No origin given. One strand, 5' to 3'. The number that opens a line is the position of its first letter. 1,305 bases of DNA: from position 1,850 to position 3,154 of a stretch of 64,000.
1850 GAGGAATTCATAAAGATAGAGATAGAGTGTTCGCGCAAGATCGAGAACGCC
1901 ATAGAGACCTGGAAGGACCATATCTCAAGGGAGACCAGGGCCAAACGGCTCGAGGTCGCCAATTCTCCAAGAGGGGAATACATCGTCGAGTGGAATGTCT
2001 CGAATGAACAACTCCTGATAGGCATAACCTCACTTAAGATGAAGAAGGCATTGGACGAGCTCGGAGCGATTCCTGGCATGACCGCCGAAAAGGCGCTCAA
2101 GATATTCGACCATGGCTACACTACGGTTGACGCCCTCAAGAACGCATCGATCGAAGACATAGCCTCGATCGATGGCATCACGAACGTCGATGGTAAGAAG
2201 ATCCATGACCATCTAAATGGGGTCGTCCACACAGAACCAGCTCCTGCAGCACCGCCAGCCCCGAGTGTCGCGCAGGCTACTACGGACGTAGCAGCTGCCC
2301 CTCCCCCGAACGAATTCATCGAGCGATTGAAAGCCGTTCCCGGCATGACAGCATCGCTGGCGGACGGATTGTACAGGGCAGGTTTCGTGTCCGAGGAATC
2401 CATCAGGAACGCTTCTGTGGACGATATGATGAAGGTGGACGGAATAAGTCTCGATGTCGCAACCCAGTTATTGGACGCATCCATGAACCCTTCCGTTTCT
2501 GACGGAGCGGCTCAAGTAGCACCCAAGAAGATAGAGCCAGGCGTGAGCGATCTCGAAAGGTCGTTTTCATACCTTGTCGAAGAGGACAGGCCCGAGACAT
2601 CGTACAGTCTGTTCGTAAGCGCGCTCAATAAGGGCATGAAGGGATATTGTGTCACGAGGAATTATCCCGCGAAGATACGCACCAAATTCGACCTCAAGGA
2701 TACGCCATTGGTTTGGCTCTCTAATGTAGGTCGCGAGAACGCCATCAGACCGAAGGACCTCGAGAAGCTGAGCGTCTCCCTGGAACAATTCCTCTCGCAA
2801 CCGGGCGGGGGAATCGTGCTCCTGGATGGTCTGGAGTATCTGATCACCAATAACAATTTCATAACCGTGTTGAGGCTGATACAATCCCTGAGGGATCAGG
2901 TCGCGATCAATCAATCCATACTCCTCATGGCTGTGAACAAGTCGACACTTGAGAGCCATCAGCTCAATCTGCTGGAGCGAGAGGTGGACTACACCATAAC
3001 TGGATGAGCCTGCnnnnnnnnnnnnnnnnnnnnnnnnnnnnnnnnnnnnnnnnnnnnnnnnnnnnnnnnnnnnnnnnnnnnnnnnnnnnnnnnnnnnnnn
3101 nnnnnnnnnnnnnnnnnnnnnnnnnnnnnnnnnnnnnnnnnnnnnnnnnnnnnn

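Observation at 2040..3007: Isoleucyl-tRNA synthetase carries an in-frame C-terminal HhH-repeat + DUF835-like extension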

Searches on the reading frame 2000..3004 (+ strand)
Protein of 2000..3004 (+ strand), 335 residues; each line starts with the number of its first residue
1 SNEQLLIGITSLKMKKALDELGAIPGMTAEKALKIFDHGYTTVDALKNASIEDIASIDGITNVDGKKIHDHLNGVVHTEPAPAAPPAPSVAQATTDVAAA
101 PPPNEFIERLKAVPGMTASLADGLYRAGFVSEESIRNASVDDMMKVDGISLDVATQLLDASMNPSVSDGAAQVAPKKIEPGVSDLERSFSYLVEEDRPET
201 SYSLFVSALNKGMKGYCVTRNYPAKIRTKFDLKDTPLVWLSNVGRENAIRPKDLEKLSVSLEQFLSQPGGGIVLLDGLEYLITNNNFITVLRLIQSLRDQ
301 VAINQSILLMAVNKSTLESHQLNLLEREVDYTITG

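Call 4: search_protein_families(library=pfam, proteins=[window:2000-3004:+], max_evalue=0.1)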
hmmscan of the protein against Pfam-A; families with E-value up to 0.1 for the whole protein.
window:2000-3004:+ (335 aa): 6 families
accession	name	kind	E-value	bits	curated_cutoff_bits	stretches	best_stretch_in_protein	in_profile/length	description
PF05763.18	DUF835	-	2.8e-35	121.5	33.1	1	199-328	6-135/136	Protein of unknown function (DUF835)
PF14520.12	HHH_5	-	1.5e-17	64.2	27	2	19-72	2-55/57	Helix-hairpin-helix domain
PF00633.29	HHH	-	6.3e-10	38.8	24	1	132-150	2-20/30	Helix-hairpin-helix motif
PF12826.13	HHH_2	-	2e-06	28.3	27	1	37-71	20-54/64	Helix-hairpin-helix motif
PF12836.13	HHH_3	-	0.0095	16.5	27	0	135-157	8-30/65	Helix-hairpin-helix motif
PF00536.37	SAM_1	-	0.092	13.6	23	0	34-71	22-59/64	SAM domain (Sterile alpha motif)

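Call 5: find_homologous_proteins(query=window:2000-3004:+, max_evalue=0.001)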
Query window:2000-3004:+ (335 aa): 161 proteins with E <= 0.001 among 6372 candidates; the best 120 are listed.
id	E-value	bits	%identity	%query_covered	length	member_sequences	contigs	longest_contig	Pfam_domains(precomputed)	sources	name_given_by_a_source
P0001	7.0e-131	454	61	100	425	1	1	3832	PF12826.14,PF14520.13,PF05763.19,PF19302.5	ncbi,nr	ncbi:MAG TPA: DUF835 domain-containing protein, partial [Thermoplasmata archaeon]|nr:DUF835 domain-c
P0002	2.0e-130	453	63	100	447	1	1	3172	PF12826.14,PF14520.13,PF05763.19,PF12836.14,PF00633.30,PF19302.5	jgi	jgi:predicted flap endonuclease-1-like 5' DNA nuclease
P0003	1.1e-126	440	61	99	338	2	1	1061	PF12826.14,PF14520.13,PF05763.19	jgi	-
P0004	3.2e-126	439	62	100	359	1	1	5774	PF12826.14,PF14520.13,PF05763.19,PF00633.30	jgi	jgi:predicted flap endonuclease-1-like 5' DNA nuclease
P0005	1.1e-123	430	59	100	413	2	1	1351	PF12826.14,PF14520.13,PF05763.19,PF19302.5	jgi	jgi:hypothetical protein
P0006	2.8e-121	423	60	96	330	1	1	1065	PF12826.14,PF14520.13,PF05763.19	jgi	jgi:hypothetical protein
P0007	1.6e-118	414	59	96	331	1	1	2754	PF12826.14,PF14520.13,PF05763.19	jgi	jgi:predicted flap endonuclease-1-like 5' DNA nuclease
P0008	2.3e-118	413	57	100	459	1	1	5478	PF12826.14,PF14520.13,PF05763.19,PF00633.30,PF19302.5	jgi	jgi:hypothetical protein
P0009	8.5e-111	388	53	97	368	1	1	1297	PF12826.14,PF10391.16,PF14520.13,PF05763.19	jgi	-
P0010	2.7e-107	377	59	93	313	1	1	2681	PF12826.14,PF14520.13,PF05763.19,PF00633.30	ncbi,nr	ncbi:TPA: DUF835 domain-containing protein, partial [Thermoplasmata archaeon]|nr:DUF835 domain-conta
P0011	9.7e-105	368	72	69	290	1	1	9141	PF14520.13,PF05763.19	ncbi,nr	ncbi:MAG: hypothetical protein A3K67_03185 [Euryarchaeota archaeon RBG_16_62_10]|nr:MAG: hypothetica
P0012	3.2e-103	363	68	75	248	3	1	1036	PF14520.13,PF05763.19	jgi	jgi:hypothetical protein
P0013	1.5e-101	358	60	69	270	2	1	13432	PF14520.13,PF05763.19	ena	-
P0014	8.1e-101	355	58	68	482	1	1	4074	PF14520.13,PF05763.19,PF19302.5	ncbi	ncbi:MAG: DUF835 domain-containing protein, partial [Thermoplasmata archaeon]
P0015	3.2e-100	353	70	69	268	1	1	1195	PF14520.13,PF05763.19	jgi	-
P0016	3.3e-98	347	75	64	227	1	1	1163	PF14520.13,PF05763.19,PF00633.30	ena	-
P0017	3.9e-98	347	71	68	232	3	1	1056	PF14520.13,PF05763.19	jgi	jgi:hypothetical protein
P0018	6.9e-97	342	72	67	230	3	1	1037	PF14520.13,PF05763.19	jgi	jgi:hypothetical protein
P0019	6.5e-96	339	68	71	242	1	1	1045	PF05763.19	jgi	-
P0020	3.9e-95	337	74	66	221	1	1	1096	PF14520.13,PF05763.19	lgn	-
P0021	1.1e-94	335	66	69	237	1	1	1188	PF14520.13,PF05763.19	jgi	jgi:hypothetical protein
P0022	2.9e-93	331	67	70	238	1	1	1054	PF14520.13,PF05763.19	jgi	jgi:hypothetical protein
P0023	2.9e-92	327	62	68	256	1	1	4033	PF14520.13,PF05763.19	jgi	jgi:hypothetical protein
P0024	1.6e-89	318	72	63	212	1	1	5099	PF05763.19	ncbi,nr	ncbi:MAG: DUF835 domain-containing protein [Thermoplasmata archaeon]|nr:DUF835 domain-containing pro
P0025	3.6e-88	314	75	60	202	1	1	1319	PF05763.19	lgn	-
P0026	1.6e-86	308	77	58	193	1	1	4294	PF05763.19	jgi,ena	-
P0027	1.9e-85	305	77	57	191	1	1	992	PF05763.19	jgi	jgi:archaellum biogenesis ATPase FlaH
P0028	5.5e-83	297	46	99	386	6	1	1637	PF12826.14,PF14520.13,PF05763.19,PF00633.30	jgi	jgi:RNA polymerase subunit RPABC4/transcription elongation factor Spt4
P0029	5.6e-83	297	83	49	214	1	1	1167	PF05763.19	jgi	-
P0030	3.5e-82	294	46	99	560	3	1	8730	PF14520.13,PF03118.22,PF05763.19,PF19302.5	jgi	jgi:archaellum component FlaF (FlaF/FlaG flagellin family)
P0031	2.0e-80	288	44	99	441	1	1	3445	PF10391.16,PF14520.13,PF03118.22,PF05763.19,PF00633.30,PF19302.5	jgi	jgi:hypothetical protein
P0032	5.0e-80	287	45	99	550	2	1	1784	PF10391.16,PF14520.13,PF03118.22,PF05763.19,PF19302.5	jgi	jgi:hypothetical protein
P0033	5.3e-79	284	43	99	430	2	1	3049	PF14520.13,PF05763.19,PF12773.14,PF00633.30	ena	-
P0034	6.0e-79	284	46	100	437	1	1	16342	PF05763.19,PF19302.5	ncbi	ncbi:MAG: DUF835 domain-containing protein, partial [Thermoplasmata archaeon]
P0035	1.3e-78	282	43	99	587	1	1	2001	PF14520.13,PF05763.19,PF12773.14,PF19302.5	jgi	jgi:predicted amidophosphoribosyltransferase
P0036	1.7e-78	282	43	99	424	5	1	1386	PF14520.13,PF05763.19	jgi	-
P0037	3.3e-78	281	45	100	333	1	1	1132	PF14520.13,PF05763.19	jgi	-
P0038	1.5e-77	279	42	99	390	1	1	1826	PF14520.13,PF05763.19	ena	-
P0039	3.0e-77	278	43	97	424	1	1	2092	PF10391.16,PF14520.13,PF05763.19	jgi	jgi:predicted amidophosphoribosyltransferase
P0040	5.3e-76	274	43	98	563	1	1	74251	PF12826.14,PF13240.12,PF14520.13,PF03118.22,PF05763.19,PF00633.30,PF19302.5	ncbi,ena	-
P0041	1.0e-75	273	42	99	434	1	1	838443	PF12826.14,PF10391.16,PF14520.13,PF03118.22,PF05763.19,PF12773.14,PF12836.14,PF00633.30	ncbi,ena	-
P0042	1.2e-74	269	80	47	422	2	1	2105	PF05763.19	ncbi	ncbi:MAG: DUF835 domain-containing protein, partial [Thermoplasmata archaeon]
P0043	1.5e-74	269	44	94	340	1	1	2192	PF10391.16,PF14520.13,PF03118.22,PF05763.19,PF00633.30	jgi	jgi:rhodanese-related sulfurtransferase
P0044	8.3e-73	263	66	44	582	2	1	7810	PF12826.14,PF13240.12,PF14520.13,PF05763.19,PF12773.14,PF19302.5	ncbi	-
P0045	9.7e-73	263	43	98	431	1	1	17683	PF14520.13,PF05763.19,PF12836.14,PF00633.30,PF19302.5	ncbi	-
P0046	3.0e-72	262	35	98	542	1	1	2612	PF18912.7,PF13240.12,PF10005.15,PF14520.13,PF05763.19,PF12773.14,PF17032.11,PF19302.5,PF13248.12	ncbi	ncbi:MAG: DUF835 domain-containing protein, partial [Thermoplasmata archaeon]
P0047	1.1e-70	256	50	70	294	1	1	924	PF14520.13,PF05763.19,PF00633.30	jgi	jgi:hypothetical protein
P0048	8.8e-70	253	42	99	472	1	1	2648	PF10391.16,PF14520.13,PF05763.19,PF00633.30,PF19302.5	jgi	jgi:hypothetical protein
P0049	1.2e-69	253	44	85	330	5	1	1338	PF13240.12,PF14520.13,PF05763.19,PF12773.14,PF17032.11,PF13248.12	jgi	jgi:uncharacterized Zn finger protein (UPF0148 family)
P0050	3.4e-69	251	53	69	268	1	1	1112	PF13240.12,PF05763.19,PF13248.12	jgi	-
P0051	5.0e-69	251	47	73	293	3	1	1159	PF14520.13,PF05763.19,PF00633.30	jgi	-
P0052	6.5e-69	251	72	49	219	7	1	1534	PF05763.19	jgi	jgi:hypothetical protein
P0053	1.1e-68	250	52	64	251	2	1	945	PF14520.13,PF05763.19,PF00633.30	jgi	jgi:hypothetical protein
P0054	1.1e-67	246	39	99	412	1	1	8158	PF12826.14,PF10391.16,PF14520.13,PF03118.22,PF05763.19,PF12836.14,PF14229.13,PF00633.30,PF19302.5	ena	-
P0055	2.7e-67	245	49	65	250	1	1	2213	PF14520.13,PF05763.19,PF00633.30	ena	-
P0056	6.4e-67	244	44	81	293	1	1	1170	PF14520.13,PF05763.19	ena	-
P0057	9.5e-67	243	43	82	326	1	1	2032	PF14520.13,PF05763.19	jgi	jgi:predicted amidophosphoribosyltransferase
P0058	2.0e-66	242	38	99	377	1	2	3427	PF10391.16,PF14520.13,PF03118.22,PF05763.19,PF00633.30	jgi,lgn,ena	-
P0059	2.1e-66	242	51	63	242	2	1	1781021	PF12826.14,PF14520.13,PF05763.19,PF00633.30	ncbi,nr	ncbi:MAG: DUF835 domain-containing protein [Methanomassiliicoccales archaeon]|nr:DUF835 domain-conta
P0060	3.3e-66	242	38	99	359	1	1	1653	PF10391.16,PF14520.13,PF05763.19,PF00633.30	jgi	-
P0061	7.6e-66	240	39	99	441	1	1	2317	PF10391.16,PF14520.13,PF03118.22,PF05763.19,PF00633.30,PF19302.5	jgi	jgi:hypothetical protein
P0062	7.8e-66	240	48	68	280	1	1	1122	PF14520.13,PF05763.19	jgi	jgi:hypothetical protein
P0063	2.1e-65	239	33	99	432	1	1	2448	PF12826.14,PF13240.12,PF14520.13,PF05763.19,PF12773.14,PF10571.16,PF00633.30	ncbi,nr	ncbi:MAG: DUF835 domain-containing protein, partial [Thermoplasmata archaeon]|nr:DUF835 domain-conta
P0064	2.5e-65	239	66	50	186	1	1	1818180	PF05763.19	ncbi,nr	ncbi:MAG: DUF835 domain-containing protein [Methanomassiliicoccales archaeon]|nr:MAG: DUF835 domain-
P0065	6.8e-65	237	40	98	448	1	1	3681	PF14520.13,PF05763.19,PF00633.30,PF19302.5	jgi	jgi:rubredoxin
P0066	2.9e-64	235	52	65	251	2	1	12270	PF14520.13,PF05763.19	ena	-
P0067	3.4e-64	235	60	57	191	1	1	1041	PF05763.19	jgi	jgi:archaellum biogenesis ATPase FlaH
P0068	3.5e-64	235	64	52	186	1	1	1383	PF05763.19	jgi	jgi:hypothetical protein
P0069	3.5e-64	235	48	66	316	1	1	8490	PF14520.13,PF05763.19,PF12836.14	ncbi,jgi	jgi:hypothetical protein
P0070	4.0e-64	235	41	100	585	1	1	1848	PF14520.13,PF05763.19,PF19302.5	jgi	-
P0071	9.5e-64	234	52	64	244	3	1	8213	PF14520.13,PF05763.19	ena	-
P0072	1.8e-63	233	40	95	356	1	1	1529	PF18912.7,PF13240.12,PF14520.13,PF05763.19,PF12773.14,PF17032.11,PF13248.12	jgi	-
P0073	3.6e-63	232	40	99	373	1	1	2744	PF22931.5,PF14520.13,PF05763.19,PF19302.5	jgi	jgi:hypothetical protein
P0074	4.0e-63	232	70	44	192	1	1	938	PF05763.19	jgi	jgi:archaellum biogenesis ATPase FlaH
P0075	3.5e-62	228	51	67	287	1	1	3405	PF14520.13,PF05763.19,PF00633.30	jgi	-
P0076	5.0e-62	228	49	64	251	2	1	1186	PF12826.14,PF13240.12,PF14520.13,PF05763.19,PF00633.30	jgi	jgi:hypothetical protein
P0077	1.0e-61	227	41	100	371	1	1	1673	PF18912.7,PF13240.12,PF14520.13,PF05763.19,PF12773.14,PF13248.12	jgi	jgi:RNA polymerase subunit RPABC4/transcription elongation factor Spt4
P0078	1.2e-61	227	49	64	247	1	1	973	PF12826.14,PF14520.13,PF05763.19,PF12836.14,PF00633.30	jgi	-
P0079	5.3e-61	225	43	98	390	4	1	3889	PF13240.12,PF14520.13,PF05763.19,PF12773.14,PF17032.11,PF13248.12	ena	-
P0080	6.6e-61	224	41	99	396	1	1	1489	PF13240.12,PF14520.13,PF05763.19,PF12773.14,PF13248.12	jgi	-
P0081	8.3e-61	224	69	45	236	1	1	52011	PF05763.19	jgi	-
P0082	1.2e-60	223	51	67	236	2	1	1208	PF13240.12,PF05763.19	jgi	jgi:hypothetical protein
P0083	9.6e-60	220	64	44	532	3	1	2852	PF12826.14,PF14520.13,PF05763.19,PF00633.30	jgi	-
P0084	1.3e-59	220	61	52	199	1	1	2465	PF05763.19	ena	-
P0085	4.6e-59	218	49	65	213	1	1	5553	PF05763.19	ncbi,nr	ncbi:MAG: DUF835 domain-containing protein, partial [Methanomassiliicoccales archaeon]|nr:DUF835 dom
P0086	1.1e-58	217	63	48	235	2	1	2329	PF05763.19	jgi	jgi:hypothetical protein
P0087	6.0e-58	215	33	12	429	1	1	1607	PF14520.13,PF05763.19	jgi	jgi:rubrerythrin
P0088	1.5e-57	213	39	98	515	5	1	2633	PF13240.12,PF14520.13,PF05763.19,PF12773.14,PF19302.5,PF13248.12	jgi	jgi:RNA polymerase subunit RPABC4/transcription elongation factor Spt4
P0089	2.1e-57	213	40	98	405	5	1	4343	PF13240.12,PF14520.13,PF05763.19,PF12773.14,PF13248.12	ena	-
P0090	5.8e-57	211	40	66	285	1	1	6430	PF12826.14,PF14520.13,PF05763.19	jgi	-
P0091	7.2e-57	211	64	45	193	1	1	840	PF05763.19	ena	-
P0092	1.0e-56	211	58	52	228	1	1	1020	PF05763.19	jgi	jgi:hypothetical protein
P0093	1.3e-56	210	36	99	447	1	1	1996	PF12826.14,PF14520.13,PF05763.19,PF12773.14,PF19302.5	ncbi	-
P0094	3.9e-56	209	63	45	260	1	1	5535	PF05763.19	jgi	jgi:tetratricopeptide (TPR) repeat protein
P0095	4.0e-55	205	39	68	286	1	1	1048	PF12826.14,PF14520.13,PF05763.19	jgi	jgi:hypothetical protein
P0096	4.2e-55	205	59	46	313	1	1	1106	PF12826.14,PF18912.7,PF13240.12,PF14520.13,PF05763.19,PF12773.14,PF10571.16,PF00633.30,PF13248.12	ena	-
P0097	4.2e-55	205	65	44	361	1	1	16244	PF14559.13,PF14520.13,PF05763.19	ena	-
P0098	5.7e-55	205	61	48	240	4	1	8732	PF05763.19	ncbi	ncbi:MAG: DUF835 domain-containing protein, partial [Thermoplasmata archaeon]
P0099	6.8e-55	205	39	98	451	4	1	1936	PF14520.13,PF05763.19,PF19302.5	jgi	jgi:isoleucyl-tRNA synthetase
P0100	1.3e-54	204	62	45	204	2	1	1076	PF05763.19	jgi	jgi:hypothetical protein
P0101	5.2e-54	202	60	45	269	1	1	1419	PF13240.12,PF05763.19,PF12773.14,PF17032.11,PF13248.12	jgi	-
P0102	7.4e-53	198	40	95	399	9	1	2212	PF13240.12,PF14520.13,PF05763.19,PF12773.14,PF17032.11,PF13248.12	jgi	-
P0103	1.8e-52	197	59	48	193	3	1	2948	PF05763.19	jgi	-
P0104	3.1e-52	196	60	45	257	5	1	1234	PF13240.12,PF05763.19,PF12773.14,PF10571.16,PF13248.12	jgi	jgi:hypothetical protein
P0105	1.0e-51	194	51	58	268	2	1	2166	PF18912.7,PF13240.12,PF05763.19,PF12773.14,PF17032.11,PF10571.16,PF13248.12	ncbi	ncbi:MAG: DUF835 domain-containing protein, partial [Candidatus Thermoplasmatota archaeon]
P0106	1.1e-50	191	39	87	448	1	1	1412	PF14520.13,PF05763.19,PF00633.30,PF19302.5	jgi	jgi:hypothetical protein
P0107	1.2e-50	191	50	57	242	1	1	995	PF13240.12,PF05763.19,PF12773.14,PF10571.16,PF13248.12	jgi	jgi:RNA polymerase subunit RPABC4/transcription elongation factor Spt4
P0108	2.9e-50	189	54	47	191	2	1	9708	PF05763.19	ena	-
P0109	4.3e-50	189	59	45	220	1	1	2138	PF05763.19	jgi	-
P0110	1.0e-49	188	58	44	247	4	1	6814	PF05763.19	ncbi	ncbi:MAG: DUF835 domain-containing protein, partial [Thermoplasmata archaeon]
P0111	1.7e-49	187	59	44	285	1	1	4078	PF13240.12,PF05763.19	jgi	jgi:hypothetical protein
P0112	2.0e-48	183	57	44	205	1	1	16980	PF05763.19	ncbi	-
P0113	9.2e-48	181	56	44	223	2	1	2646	PF05763.19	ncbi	ncbi:MAG: DUF835 domain-containing protein [Thermoplasmata archaeon]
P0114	1.1e-47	181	56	44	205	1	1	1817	PF05763.19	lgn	-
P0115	2.1e-47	180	57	43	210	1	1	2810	PF05763.19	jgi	jgi:hypothetical protein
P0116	2.6e-47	180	56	45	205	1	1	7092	PF05763.19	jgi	jgi:hypothetical protein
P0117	5.8e-47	178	57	44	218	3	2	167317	PF05763.19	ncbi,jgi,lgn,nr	ncbi:MAG: DUF835 domain-containing protein [Methanomassiliicoccales archaeon]|nr:MAG: DUF835 domain-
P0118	6.9e-47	178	57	44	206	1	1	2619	PF05763.19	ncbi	ncbi:MAG: DUF835 domain-containing protein, partial [Thermoplasmata archaeon]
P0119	7.4e-47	178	53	50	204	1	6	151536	PF05763.19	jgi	jgi:hypothetical protein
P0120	1.2e-46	177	55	45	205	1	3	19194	PF05763.19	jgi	jgi:hypothetical protein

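Call 6: find_encoding_contigs(protein=P0040, flank=6000, max_places=3)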
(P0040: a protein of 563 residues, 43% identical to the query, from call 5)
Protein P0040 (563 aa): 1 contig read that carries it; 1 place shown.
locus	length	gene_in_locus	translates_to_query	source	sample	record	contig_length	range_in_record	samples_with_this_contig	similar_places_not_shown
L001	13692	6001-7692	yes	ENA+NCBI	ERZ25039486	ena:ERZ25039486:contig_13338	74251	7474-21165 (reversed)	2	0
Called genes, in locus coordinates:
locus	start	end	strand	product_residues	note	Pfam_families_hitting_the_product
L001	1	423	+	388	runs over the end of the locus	-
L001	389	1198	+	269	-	-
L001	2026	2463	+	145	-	PF00752:XPG_N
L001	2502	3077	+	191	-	PF00867:XPG_I, PF01367:5_3_exonuc (weak)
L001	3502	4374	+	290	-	PF00133:tRNA-synt_1, PF09334:tRNA-synt_1g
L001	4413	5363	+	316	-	PF00133:tRNA-synt_1, PF09334:tRNA-synt_1g (faint)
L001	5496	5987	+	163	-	PF08264:Anticodon_1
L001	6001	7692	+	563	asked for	PF19302:DUF5915, PF00633:HHH (faint), PF12826:HHH_2 (faint), PF14520:HHH_5 (weak), PF03118:RNA_pol_A_CTD (faint), PF14520:HHH_5, PF13240:Zn_Ribbon_1 (weak), PF05763:DUF835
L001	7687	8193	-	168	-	PF00293:NUDIX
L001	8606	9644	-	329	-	PF04412:AcnX, PF28403:AcnX_2nd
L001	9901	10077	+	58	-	-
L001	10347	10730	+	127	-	-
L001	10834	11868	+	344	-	PF00118:Cpn60_TCP1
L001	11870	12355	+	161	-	PF00118:Cpn60_TCP1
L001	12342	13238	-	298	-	PF01774:UreD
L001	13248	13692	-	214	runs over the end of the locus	PF02492:cobW, PF03308:MeaB (faint)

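Call 7: find_encoding_contigs(protein=P0041, flank=6000, max_places=3)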
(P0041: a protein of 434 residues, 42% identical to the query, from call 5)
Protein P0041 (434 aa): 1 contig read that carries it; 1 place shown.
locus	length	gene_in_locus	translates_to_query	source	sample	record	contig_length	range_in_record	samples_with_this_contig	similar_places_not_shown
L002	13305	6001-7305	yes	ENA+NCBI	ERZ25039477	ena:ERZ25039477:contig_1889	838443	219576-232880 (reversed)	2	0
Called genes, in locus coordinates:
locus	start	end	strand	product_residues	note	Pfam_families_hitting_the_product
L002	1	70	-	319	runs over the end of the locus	PF07690:MFS_1, PF12832:MFS_1_like, PF07690:MFS_1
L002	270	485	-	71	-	-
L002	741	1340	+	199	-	PF00834:Ribul_P_3_epim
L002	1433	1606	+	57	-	-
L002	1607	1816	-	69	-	PF01938:TRAM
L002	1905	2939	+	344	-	PF00752:XPG_N, PF00867:XPG_I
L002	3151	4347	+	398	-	PF00133:tRNA-synt_1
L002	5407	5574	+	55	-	-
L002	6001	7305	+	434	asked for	PF00633:HHH (faint), PF03118:RNA_pol_A_CTD (faint), PF10391:DNA_pol_lambd_f (faint), PF12826:HHH_2 (faint), PF12836:HHH_3 (faint), PF12773:DZR (faint), PF14520:HHH_5, PF05763:DUF835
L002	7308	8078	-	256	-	PF01989:AcnX_swivel_put, PF00293:NUDIX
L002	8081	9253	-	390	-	PF04412:AcnX, PF28403:AcnX_2nd, PF28406:AcnX_3rd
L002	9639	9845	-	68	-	PF01599:Ribosomal_S27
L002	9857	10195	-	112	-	PF01282:Ribosomal_S24e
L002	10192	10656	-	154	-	PF04019:DUF359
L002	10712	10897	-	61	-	PF02132:RecR_ZnF (weak), PF06093:Spt4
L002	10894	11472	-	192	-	PF03876:SHS2_Rpb7-N, PF00575:S1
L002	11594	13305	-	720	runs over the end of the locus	PF03030:H_PPase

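Call 22: find_encoding_contigs(protein=P0059, flank=6000, max_places=2)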
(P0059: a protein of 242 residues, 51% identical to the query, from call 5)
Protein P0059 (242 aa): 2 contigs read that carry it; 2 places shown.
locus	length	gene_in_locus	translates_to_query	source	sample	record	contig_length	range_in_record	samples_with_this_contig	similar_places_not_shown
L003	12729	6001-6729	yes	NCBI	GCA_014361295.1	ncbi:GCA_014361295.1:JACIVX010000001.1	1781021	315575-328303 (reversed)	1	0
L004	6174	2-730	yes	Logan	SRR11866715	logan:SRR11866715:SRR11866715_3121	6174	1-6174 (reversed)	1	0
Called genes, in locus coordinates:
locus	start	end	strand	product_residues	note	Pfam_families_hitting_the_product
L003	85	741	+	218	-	PF00834:Ribul_P_3_epim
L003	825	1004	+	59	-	-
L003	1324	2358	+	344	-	PF00752:XPG_N, PF00867:XPG_I, PF01367:5_3_exonuc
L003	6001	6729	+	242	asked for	PF12826:HHH_2 (weak), PF14520:HHH_5 (weak), PF00633:HHH (weak), PF05763:DUF835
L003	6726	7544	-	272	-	PF01989:AcnX_swivel_put, PF00293:NUDIX, PF14815:NUDIX_4 (weak)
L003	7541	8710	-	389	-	PF04412:AcnX, PF28403:AcnX_2nd, PF28406:AcnX_3rd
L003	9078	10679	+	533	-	-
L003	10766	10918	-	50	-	PF01599:Ribosomal_S27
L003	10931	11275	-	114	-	PF01282:Ribosomal_S24e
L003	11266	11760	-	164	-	PF04019:DUF359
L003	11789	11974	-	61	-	PF06093:Spt4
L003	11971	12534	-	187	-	PF03876:SHS2_Rpb7-N, PF00575:S1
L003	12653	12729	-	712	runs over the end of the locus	PF03030:H_PPase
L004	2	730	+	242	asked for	PF12826:HHH_2 (weak), PF14520:HHH_5 (weak), PF00633:HHH (weak), PF05763:DUF835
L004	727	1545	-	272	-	PF01989:AcnX_swivel_put, PF00293:NUDIX, PF14815:NUDIX_4 (weak)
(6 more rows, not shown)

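Call 23: find_encoding_contigs(protein=P0011, flank=6000, max_places=2)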
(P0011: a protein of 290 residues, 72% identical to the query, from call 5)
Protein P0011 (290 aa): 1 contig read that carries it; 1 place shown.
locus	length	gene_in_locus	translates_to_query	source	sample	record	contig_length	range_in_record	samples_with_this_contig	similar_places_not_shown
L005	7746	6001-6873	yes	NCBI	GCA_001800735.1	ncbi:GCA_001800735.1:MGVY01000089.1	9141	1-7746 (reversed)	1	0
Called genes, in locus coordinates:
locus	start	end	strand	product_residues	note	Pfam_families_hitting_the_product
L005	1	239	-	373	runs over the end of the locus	PF07690:MFS_1, PF00083:Sugar_tr, PF12832:MFS_1_like, PF07690:MFS_1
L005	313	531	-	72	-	-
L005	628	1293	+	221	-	PF00834:Ribul_P_3_epim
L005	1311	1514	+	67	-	-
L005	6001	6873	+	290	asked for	PF14520:HHH_5, PF05763:DUF835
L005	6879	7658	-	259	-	PF01989:AcnX_swivel_put, PF00293:NUDIX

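Call 24: find_encoding_contigs(protein=P0013, flank=6000, max_places=2)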
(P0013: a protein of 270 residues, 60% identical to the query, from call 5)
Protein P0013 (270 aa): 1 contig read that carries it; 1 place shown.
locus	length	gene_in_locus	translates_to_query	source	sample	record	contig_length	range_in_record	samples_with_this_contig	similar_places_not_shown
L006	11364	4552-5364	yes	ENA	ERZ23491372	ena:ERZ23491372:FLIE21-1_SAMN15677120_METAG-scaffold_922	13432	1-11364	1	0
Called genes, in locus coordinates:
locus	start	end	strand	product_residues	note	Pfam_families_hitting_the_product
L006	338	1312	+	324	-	PF00752:XPG_N, PF00867:XPG_I, PF01367:5_3_exonuc (weak)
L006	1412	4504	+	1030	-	-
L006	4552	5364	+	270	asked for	PF14520:HHH_5 (weak), PF05763:DUF835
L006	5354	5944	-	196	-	PF01989:AcnX_swivel_put, PF00293:NUDIX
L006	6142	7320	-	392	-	PF04412:AcnX, PF28403:AcnX_2nd, PF28406:AcnX_3rd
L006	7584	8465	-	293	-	PF00892:EamA, PF03151:TPT (faint), PF00892:EamA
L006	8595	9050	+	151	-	-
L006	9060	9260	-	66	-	PF01599:Ribosomal_S27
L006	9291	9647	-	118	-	PF01282:Ribosomal_S24e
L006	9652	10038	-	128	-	PF04019:DUF359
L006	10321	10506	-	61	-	PF06093:Spt4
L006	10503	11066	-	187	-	PF03876:SHS2_Rpb7-N, PF00575:S1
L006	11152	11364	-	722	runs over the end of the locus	PF03030:H_PPase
